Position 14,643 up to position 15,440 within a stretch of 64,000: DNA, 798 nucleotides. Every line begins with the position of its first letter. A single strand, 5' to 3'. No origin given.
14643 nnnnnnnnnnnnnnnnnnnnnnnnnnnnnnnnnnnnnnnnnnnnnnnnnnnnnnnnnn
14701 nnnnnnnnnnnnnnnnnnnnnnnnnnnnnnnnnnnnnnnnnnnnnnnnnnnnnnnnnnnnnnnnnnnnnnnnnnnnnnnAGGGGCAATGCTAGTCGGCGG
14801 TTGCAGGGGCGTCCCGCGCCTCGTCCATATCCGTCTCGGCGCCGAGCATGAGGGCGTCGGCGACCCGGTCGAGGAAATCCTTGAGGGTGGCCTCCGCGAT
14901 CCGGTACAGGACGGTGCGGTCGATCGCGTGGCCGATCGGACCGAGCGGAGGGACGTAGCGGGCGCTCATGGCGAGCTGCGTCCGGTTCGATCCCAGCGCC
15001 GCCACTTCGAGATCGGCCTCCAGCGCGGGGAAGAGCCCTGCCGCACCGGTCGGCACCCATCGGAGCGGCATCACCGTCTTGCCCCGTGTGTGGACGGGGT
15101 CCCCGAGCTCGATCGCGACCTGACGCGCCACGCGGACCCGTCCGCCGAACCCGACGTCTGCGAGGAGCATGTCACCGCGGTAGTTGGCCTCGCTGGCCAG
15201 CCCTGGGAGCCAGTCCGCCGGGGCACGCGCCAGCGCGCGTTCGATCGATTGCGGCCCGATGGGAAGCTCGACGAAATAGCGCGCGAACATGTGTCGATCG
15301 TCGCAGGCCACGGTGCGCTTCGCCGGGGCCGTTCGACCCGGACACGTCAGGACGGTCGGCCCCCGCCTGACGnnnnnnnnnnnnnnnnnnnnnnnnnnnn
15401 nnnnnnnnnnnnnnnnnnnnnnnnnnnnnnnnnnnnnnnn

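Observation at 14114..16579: GAF histidine kinase - unknown 166-aa protein - NarL regulator operon with a DosR-like palindrome upstream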

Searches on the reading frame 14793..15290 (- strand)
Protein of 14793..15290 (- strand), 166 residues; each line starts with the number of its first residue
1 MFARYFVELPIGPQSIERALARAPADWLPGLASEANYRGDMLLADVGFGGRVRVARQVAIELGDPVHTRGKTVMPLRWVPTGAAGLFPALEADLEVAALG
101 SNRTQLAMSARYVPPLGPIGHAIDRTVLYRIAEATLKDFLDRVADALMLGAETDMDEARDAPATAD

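Call 4: search_protein_families(library=pfam, proteins=[window:14793-15290:-], max_evalue=0.1)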
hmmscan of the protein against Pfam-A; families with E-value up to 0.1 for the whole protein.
seq(166 aa): 0 families

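Call 5: find_homologous_proteins(query=window:14793-15290:-)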
Query seq(166 aa) (166 aa): 796 proteins with E <= 0.001 among 1627 candidates; the best 120 are listed.
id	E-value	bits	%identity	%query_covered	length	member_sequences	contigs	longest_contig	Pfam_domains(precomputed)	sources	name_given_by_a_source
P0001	4.2e-101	354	99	100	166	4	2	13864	-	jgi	jgi:hypothetical protein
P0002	3.9e-90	318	89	100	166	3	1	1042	-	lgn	-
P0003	4.7e-89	315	89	100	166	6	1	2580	-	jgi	jgi:hypothetical protein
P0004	3.2e-84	299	84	100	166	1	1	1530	-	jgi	jgi:hypothetical protein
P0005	2.6e-83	296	83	100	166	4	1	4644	-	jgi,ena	-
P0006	3.2e-82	293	81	100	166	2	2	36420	-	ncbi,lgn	ncbi:MAG: hypothetical protein ABI595_07480 [Actinomycetota bacterium]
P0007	5.9e-82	292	83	100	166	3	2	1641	-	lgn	-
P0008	3.3e-80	286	80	100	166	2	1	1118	-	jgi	jgi:hypothetical protein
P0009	3.5e-80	286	81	100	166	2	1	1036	-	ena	-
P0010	3.8e-79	283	80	100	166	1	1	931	-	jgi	jgi:hypothetical protein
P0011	6.1e-78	279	81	100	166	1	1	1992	-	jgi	jgi:hypothetical protein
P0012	2.8e-77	277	78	99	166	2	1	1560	-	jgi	jgi:hypothetical protein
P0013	5.8e-77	276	76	100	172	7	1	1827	-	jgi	jgi:hypothetical protein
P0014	5.3e-76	272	80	100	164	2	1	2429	-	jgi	jgi:hypothetical protein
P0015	5.7e-76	272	79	100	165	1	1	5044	-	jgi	jgi:hypothetical protein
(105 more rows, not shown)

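Call 6: search_protein_families(library=ncbifam, proteins=[window:14793-15290:-], max_evalue=0.1)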
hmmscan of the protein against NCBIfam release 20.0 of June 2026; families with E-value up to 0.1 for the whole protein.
seq(166 aa): 0 families

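Call 10: find_related_loci(query=A1, collection=genome_contigs, flank=6000)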
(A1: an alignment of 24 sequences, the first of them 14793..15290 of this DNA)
Query A1 (166 aa) in genome_contigs; peptide patterns used: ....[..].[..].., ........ (x = any residue, [..] = any of these).
243 stretches matched a pattern; 148 encode a relative of the query (tblastn E <= 1e-3); the best 80 are kept; 80 distinct loci.
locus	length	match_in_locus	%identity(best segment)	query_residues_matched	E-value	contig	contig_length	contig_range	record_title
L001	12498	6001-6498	81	1-166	2e-86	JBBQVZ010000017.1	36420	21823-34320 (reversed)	MAG: Actinomycetota bacterium isolate Co_metawrap_2025 Cmw_2025_k141_14317045_length_36420_cov_18.9960, whole genome sho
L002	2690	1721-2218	79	1-166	4e-84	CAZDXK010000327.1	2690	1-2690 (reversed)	MAG TPA_asm: uncultured Actinomycetes bacterium isolate SRP136066_co1_143 genome assembly, contig: NODE_82526_length_269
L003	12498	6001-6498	75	1-166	7e-77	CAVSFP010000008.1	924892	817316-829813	MAG: uncultured Actinomycetes bacterium isolate MFD02134.bin.2.91 genome assembly, contig: contig_26260, whole genome sh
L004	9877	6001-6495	74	1-166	9e-76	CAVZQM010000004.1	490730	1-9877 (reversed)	MAG: uncultured Actinomycetes bacterium isolate MFD05747.bin.2.197 genome assembly, contig: contig_29089, whole genome s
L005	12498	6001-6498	73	1-166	4e-75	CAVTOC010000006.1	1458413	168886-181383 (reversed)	MAG: uncultured Actinomycetes bacterium isolate MFD00822.bin.2.15 genome assembly, contig: contig_56632, whole genome sh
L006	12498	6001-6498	73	1-166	5e-74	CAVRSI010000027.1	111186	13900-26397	MAG: uncultured Actinomycetes bacterium isolate MFD08700.bin.2.93 genome assembly, contig: contig_41106, whole genome sh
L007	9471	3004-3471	75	1-156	2e-73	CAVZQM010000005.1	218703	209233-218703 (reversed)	MAG: uncultured Actinomycetes bacterium isolate MFD05747.bin.2.197 genome assembly, contig: contig_31236, whole genome s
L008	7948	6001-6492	72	1-166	3e-72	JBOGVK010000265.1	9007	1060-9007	MAG: Actinomycetota bacterium isolate TC-S_metawrap_bin.157 k127_754160, whole genome shotgun sequence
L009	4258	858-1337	71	1-158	1e-67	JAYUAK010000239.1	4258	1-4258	MAG: Actinomycetota bacterium isolate GFS_6474 GFS_6474_238, whole genome shotgun sequence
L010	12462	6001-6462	71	1-154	9e-68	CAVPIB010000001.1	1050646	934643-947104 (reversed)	MAG: uncultured Actinomycetes bacterium isolate MFD09964.bin.1.67 genome assembly, contig: contig_2264, whole genome sho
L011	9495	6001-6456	70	1-152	1e-66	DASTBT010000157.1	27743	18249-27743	MAG TPA_asm: Actinomycetota bacterium isolate SMAG_U773 k141_176776, whole genome shotgun sequence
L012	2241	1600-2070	68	1-158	7e-68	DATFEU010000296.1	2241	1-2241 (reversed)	MAG TPA_asm: Actinomycetota bacterium isolate SMAG_U8616 k141_2097865, whole genome shotgun sequence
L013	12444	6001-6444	71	1-148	2e-66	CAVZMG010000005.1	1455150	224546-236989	MAG: uncultured Actinomycetes bacterium isolate MFD02134.bin.1.239 genome assembly, contig: contig_3430, whole genome sh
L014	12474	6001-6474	67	1-165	2e-66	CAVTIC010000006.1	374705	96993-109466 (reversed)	MAG: uncultured Actinomycetes bacterium isolate MFD06229.bin.1.13 genome assembly, contig: contig_49369, whole genome sh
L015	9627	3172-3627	68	1-152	1e-65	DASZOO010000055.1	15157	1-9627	MAG TPA_asm: Actinomycetota bacterium isolate SMAG_U5947 k141_863744, whole genome shotgun sequence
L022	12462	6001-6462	66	1-162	2e-64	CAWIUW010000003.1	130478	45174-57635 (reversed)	MAG: uncultured Actinomycetota bacterium isolate MFD02840.bin.1.241 genome assembly, contig: contig_14221, whole genome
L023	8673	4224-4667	71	1-148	4e-64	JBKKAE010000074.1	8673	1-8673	MAG: Actinomycetota bacterium isolate swi_bin.288 S1Ck127_16684104_flag_0_multi_12.8829_len_8673, whole genome shotgun s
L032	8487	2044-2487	68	1-148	2e-62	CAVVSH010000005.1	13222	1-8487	MAG: uncultured Actinomycetota bacterium isolate MFD02840.bin.1.414 genome assembly, contig: contig_146566, whole genome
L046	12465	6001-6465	64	1-163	2e-61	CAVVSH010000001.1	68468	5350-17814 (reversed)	MAG: uncultured Actinomycetota bacterium isolate MFD02840.bin.1.414 genome assembly, contig: contig_107105, whole genome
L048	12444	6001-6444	65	1-148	6e-61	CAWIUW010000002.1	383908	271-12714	MAG: uncultured Actinomycetota bacterium isolate MFD02840.bin.1.241 genome assembly, contig: contig_14218, whole genome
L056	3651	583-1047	63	1-163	3e-60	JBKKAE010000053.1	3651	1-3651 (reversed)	MAG: Actinomycetota bacterium isolate swi_bin.288 S1Ck127_8750109_flag_0_multi_6.0585_len_3651, whole genome shotgun seq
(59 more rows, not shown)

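Call 13: predict_structure(alignment_id=A1)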
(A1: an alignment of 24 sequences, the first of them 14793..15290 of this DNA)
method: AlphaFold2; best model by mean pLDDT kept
length: 166 residues; sequences in the alignment: 24
mean_pLDDT: 81.1   pTM: 0.79
mean pLDDT of the five models: 81.1, 80.5, 80.5, 78.5, 74.9
residues with pLDDT >= 90: 59; 70-90: 67; 50-70: 35; < 50: 5
segments of 3 or more residues with pLDDT < 50: 164-166
pLDDT, mean of each block of 10 residues (from residue 1): 87 92 85 87 75 70 91 91 69 94 94 62 74 89 93 65 48
secondary structure, 60 per line:
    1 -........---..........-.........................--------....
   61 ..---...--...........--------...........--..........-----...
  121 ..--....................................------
elements in order: E2-9 H13-22 H24-48 E57-62 E66-68 E71-81 E90-100 E103-112 H118-122 H125-160

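Call 16: fold_search(model_id=the predicted structure, library=pdb)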
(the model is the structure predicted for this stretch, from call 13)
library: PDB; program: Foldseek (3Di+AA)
matches with E <= 10: 1514; with E <= 0.001: 35
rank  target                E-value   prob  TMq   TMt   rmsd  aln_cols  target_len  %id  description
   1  3tfz_C                2.5e-05  1.00  0.44  0.44   7.2       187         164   11  Crystal structure of Zhui aromatase/cyclase from Streptomcyes sp. R1128 (released 2011-09-14)
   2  3tfz_A                3.1e-05  1.00  0.41  0.41   9.6       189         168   13  Crystal structure of Zhui aromatase/cyclase from Streptomcyes sp. R1128 (released 2011-09-14)
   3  3tfz_F                5.6e-05  1.00  0.45  0.46  13.9       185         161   14  Crystal structure of Zhui aromatase/cyclase from Streptomcyes sp. R1128 (released 2011-09-14)
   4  3tfz_B                6.7e-05  1.00  0.43  0.43  11.1       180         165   12  Crystal structure of Zhui aromatase/cyclase from Streptomcyes sp. R1128 (released 2011-09-14)
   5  3tfz_E                1.1e-04  1.00  0.47  0.47  10.9       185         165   11  Crystal structure of Zhui aromatase/cyclase from Streptomcyes sp. R1128 (released 2011-09-14)
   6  2pcs                  1.5e-04  1.00  0.52  0.56   7.1       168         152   13  Crystal structure of conserved protein from Geobacillus kaustophilus (released 2007-04-10)
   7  2d4r_A                3.4e-04  1.00  0.49  0.55  10.9       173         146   13  Crystal structure of TTHA0849 from Thermus thermophilus HB8 (released 2005-12-13)
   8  3f08_A                3.6e-04  1.00  0.50  0.59   7.1       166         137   12  Crystal structure of the putative uncharacterized protein Q6HG14 from Bacilllus thuringiensis. Northeast Structural Ge (released 2008-11-18)
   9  2wql_A                3.6e-04  1.00  0.40  0.43  13.8       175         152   10  CRYSTAL STRUCTURE OF THE MAJOR CARROT ALLERGEN DAU C 1 (released 2009-09-01)
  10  4a80                  3.8e-04  0.99  0.35  0.37  13.1       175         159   11  Crystal Structure of Major Birch Pollen Allergen Bet v 1 a in complex with 8-Anilinonaphthalene-1-sulfonate (ANS) (released 2012-05-30)
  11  1z94_C                4.0e-04  1.00  0.38  0.42   6.0       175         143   15  X-Ray Crystal Structure of Protein CV1439 from Chromobacterium violaceum. Northeast Structural Genomics Consortium Tar (released 2005-05-10)
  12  3c0v_A                4.6e-04  1.00  0.48  0.51   7.0       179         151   10  Crystal structure of cytokinin-specific binding protein in complex with cytokinin and Ta6Br12 (released 2008-05-20)
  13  5amw_A                5.1e-04  1.00  0.37  0.38   9.6       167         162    8  Crystal Structure of the Strawberry Pathogenesis-Related 10 (PR-10) Fra a 2 protein (A141F) processed with the Crystal (released 2016-04-13)
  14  2flh_A                5.1e-04  0.99  0.34  0.38   9.3       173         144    8  Crystal structure of cytokinin-specific binding protein from mung bean in complex with cytokinin (released 2006-11-21)
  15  4c9c_B                5.5e-04  0.96  0.30  0.31  13.0       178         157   11  Crystal Structure of the Strawberry Pathogenesis-Related 10 (PR-10) Fra a 1E protein (Form A) (released 2013-10-16)
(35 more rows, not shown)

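Call 21: search_protein_representatives(alignment_id=A1)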
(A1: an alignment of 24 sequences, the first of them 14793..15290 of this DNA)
Query: 24 sequences, 165 profile positions. Proteins with E-value up to 0.001 (for the whole library): 2180; up to 1e-10: 934; up to 1e-30: 68. The best 150 are listed.
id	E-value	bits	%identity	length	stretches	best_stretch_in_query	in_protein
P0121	1.6e-72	259.1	-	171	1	1-150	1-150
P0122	2.3e-62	226.1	-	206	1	1-153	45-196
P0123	2.7e-58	212.9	-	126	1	1-126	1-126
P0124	7.1e-52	192.0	-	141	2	1-96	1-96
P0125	1.3e-51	191.1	-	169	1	1-152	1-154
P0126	8.6e-51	188.5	-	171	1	1-154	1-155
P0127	2.4e-50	187.0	-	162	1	1-150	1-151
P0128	2.6e-50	186.9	-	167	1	1-153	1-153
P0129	8.6e-50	185.2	-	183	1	1-151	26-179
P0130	1.3e-49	184.6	-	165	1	1-153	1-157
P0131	1.6e-49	184.4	-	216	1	1-149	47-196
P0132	4.4e-49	182.9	-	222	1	1-155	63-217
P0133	6.6e-48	179.1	-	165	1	1-151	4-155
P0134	1.1e-47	178.4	-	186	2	80-156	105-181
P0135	1.2e-47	178.3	-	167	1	1-161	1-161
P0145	6.8e-43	162.8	-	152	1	1-149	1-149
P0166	2.1e-36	141.7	-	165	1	1-158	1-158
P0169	3.2e-33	131.3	-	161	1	1-153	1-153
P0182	1.1e-31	126.3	-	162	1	1-156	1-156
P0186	3.0e-31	124.9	-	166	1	1-152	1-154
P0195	5.9e-30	120.7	-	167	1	1-156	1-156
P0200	1.6e-29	119.3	-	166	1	1-147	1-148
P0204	1.1e-28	116.6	-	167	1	1-151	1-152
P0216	1.0e-27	113.4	-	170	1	1-158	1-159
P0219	1.5e-27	112.9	-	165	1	1-151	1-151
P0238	1.8e-26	109.4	-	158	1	1-153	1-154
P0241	2.4e-26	109.0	-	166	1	1-149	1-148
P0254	1.3e-25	106.6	-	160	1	1-150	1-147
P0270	7.4e-25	104.1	-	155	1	1-151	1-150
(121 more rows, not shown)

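Call 34: search_protein_families(library=pfam, alignment_id=A2, max_evalue=1)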
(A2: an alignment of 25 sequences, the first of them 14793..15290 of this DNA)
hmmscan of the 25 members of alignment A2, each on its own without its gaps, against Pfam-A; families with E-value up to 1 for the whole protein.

A. member 1, window:14793-15290:- (166 aa): 0 families

B. families by the number of members that match (of 25 scanned): 9 families
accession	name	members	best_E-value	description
PF10604.15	Polyketide_cyc2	7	5.8e-07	Polyketide cyclase / dehydrase and lipid transport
PF14377.11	UBM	1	0.036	Ubiquitin binding region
PF08970.15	Sda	1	0.044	Sporulation inhibitor A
PF04566.18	RNA_pol_Rpb2_4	1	0.058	RNA polymerase Rpb2, domain 4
PF21094.3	Nup188_SH3-like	1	0.11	Nup188 SH3-like domain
PF13052.11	DUF3913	1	0.12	Protein of unknown function (DUF3913)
PF10232.14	Med8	1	0.13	Mediator of RNA polymerase II transcription complex subunit 8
PF07181.17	VirC2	1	0.19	VirC2 protein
PF12060.13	DUF3541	1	0.22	Domain of unknown function (DUF3541)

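Call 35: search_solved_structures(query=A2, max_evalue=10)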
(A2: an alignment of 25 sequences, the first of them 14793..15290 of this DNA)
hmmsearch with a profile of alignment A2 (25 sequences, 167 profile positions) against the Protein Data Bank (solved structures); distinct sequences matched with E-value up to 10: 2.
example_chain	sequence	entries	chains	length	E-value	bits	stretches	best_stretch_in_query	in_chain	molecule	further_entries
2pcs_A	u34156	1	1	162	0.007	19.4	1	88-159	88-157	Conserved protein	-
6msp_A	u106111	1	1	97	1.3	12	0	130-156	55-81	De novo Designed Protein Foldit3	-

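Call 36: find_encoding_contigs(protein=P0200, flank=4000, max_places=4)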
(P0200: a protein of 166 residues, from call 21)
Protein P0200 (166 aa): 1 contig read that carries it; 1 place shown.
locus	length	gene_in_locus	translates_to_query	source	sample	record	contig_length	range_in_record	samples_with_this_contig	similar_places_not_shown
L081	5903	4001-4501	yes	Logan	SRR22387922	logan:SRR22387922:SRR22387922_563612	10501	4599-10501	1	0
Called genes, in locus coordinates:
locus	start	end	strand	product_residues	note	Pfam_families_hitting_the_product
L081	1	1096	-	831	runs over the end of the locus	PF00690:Cation_ATPase_N, PF00122:E1-E2_ATPase, PF00702:Hydrolase, PF13246:Cation_ATPase (weak), PF00689:Cation_ATPase_C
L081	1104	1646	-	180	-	-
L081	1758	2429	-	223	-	PF00072:Response_reg, PF08281:Sigma70_r4_2 (weak), PF00196:GerE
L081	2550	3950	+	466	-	PF03060:NMO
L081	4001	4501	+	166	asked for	-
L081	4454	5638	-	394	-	PF01590:GAF, PF13185:GAF_2, PF07730:HisKA_3, PF02518:HATPase_c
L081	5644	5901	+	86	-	?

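Call 37: find_encoding_contigs(protein=P0166, flank=4000, max_places=4)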
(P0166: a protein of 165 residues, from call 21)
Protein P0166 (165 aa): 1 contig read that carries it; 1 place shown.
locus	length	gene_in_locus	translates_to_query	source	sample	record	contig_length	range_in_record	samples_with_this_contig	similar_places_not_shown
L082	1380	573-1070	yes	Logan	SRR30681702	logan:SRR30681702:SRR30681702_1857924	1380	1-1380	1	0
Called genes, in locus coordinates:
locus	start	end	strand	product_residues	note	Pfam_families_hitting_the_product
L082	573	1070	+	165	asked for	PF10604:Polyketide_cyc2 (weak)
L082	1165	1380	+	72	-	?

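Call 38: find_encoding_contigs(protein=P0195, flank=5000, max_places=3)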
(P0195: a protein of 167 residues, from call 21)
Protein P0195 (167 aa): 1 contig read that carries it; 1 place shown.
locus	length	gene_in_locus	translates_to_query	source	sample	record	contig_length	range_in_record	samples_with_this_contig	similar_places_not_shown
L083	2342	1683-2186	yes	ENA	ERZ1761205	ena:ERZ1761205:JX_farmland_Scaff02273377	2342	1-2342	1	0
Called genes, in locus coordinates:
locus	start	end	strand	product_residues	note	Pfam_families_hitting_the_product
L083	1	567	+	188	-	?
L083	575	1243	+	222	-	PF00072:Response_reg, PF08281:Sigma70_r4_2, PF00196:GerE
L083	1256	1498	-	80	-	PF00403:HMA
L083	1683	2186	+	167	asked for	-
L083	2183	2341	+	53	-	?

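Call 39: find_encoding_contigs(protein=P0216, flank=5000, max_places=3)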
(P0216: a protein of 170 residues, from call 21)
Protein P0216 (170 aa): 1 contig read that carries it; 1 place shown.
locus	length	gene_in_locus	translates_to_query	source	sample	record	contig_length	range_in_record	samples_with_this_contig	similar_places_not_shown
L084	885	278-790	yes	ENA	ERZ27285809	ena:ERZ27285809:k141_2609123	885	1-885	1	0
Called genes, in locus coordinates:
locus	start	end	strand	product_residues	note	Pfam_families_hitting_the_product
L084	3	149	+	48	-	?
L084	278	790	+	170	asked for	-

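Call 40: find_encoding_contigs(protein=P0241, flank=5000, max_places=3)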
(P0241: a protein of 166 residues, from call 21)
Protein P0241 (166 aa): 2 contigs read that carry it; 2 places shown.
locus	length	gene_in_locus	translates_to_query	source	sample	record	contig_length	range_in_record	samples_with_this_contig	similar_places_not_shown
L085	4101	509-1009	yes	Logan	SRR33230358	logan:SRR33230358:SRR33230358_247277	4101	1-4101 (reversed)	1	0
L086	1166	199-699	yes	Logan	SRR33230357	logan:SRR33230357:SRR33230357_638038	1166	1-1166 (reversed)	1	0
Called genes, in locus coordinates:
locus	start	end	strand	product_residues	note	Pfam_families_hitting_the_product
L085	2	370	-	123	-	?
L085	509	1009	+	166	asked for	-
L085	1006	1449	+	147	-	-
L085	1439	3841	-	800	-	PF02012:BNR (faint), PF13088:BNR_2 (weak)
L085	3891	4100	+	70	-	?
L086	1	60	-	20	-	?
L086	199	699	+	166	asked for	-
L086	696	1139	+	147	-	-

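Call 41: find_encoding_contigs(protein=P0182, flank=5000, max_places=3)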
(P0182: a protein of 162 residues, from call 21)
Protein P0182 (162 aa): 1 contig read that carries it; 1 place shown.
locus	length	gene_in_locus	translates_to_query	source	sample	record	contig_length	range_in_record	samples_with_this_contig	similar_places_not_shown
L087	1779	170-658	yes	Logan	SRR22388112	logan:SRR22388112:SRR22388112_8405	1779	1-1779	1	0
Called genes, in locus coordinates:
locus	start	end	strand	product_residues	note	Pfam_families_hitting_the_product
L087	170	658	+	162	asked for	-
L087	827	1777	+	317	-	?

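Call 51: list_cluster_members(proteins=[P0125, P0135, P0145, P0169, P0186, P0204, P0219, P0238, P0254, P0270])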
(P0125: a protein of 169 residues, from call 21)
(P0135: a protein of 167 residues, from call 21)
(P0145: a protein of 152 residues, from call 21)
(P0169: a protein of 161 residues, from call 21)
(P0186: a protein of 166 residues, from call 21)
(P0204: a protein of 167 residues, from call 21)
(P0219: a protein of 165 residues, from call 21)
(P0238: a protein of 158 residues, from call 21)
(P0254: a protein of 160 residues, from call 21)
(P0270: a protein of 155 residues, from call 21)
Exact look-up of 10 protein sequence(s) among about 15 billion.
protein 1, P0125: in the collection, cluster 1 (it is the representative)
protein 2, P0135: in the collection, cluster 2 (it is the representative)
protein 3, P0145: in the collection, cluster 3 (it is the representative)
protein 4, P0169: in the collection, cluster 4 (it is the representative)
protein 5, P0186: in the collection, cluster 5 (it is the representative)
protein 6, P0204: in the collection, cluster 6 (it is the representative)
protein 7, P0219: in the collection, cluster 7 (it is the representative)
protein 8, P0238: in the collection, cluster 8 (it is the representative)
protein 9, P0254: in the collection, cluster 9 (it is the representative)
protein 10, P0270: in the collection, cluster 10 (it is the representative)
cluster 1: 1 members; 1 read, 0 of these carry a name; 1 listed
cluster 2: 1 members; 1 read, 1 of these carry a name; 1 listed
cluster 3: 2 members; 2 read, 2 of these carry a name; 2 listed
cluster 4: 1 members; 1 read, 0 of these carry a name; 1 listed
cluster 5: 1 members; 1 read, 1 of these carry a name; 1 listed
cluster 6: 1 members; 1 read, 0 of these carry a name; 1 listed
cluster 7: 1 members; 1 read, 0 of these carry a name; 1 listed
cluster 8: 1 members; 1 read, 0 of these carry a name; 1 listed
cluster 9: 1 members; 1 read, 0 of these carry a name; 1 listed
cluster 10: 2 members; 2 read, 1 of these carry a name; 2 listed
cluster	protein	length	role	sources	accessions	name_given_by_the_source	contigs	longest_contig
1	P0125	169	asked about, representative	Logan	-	-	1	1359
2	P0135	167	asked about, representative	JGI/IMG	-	hypothetical protein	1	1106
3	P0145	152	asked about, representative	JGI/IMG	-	hypothetical protein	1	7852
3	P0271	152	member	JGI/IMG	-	hypothetical protein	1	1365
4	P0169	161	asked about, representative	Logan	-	-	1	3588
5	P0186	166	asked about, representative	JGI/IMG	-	hypothetical protein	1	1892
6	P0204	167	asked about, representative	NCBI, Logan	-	-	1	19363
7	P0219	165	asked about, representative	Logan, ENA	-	-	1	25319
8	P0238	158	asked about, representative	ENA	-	-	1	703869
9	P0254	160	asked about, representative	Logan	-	-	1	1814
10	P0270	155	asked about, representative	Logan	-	-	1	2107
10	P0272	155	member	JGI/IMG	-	hypothetical protein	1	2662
